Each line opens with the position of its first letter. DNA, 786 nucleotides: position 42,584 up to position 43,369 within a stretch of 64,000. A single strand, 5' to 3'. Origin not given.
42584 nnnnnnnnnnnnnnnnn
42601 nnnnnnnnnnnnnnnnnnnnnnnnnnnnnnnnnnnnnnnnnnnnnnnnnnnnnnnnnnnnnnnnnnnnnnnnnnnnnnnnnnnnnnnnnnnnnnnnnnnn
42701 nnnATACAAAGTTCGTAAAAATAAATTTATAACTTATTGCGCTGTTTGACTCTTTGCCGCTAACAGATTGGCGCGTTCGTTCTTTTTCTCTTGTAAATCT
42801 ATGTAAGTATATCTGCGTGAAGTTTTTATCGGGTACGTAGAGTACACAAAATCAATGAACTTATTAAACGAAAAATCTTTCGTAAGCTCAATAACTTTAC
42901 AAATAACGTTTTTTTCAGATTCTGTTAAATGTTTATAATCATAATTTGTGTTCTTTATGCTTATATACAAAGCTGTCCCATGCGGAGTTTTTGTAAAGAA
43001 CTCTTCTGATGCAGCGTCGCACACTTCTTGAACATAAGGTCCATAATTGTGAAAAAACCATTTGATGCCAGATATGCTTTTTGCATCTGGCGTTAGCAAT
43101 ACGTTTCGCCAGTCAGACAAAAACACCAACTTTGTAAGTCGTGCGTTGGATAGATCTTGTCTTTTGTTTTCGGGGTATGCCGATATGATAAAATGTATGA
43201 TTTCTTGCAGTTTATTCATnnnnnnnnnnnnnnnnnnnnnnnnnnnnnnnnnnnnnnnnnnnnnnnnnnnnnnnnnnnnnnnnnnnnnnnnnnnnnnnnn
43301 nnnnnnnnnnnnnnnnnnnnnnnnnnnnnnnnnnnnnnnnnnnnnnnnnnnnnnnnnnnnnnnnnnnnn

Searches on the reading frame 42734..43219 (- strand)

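Call 11: search_protein_families(library=pfam, proteins=[window:42734-43219:-], max_evalue=0.001)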
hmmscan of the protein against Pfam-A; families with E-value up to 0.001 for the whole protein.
window:42734-43219:- (161 aa): 1 family
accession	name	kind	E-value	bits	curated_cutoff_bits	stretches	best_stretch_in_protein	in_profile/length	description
PF13274.11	SocA_Panacea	-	2.3e-10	41.8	25.7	1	28-127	1-108/113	Antitoxin SocA-like, Panacea domain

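Call 89: search_protein_families(library=padloc, proteins=[window:42734-43219:-], max_evalue=0.00001)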
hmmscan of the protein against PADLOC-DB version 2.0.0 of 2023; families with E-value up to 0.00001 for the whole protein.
window:42734-43219:- (161 aa): 0 families
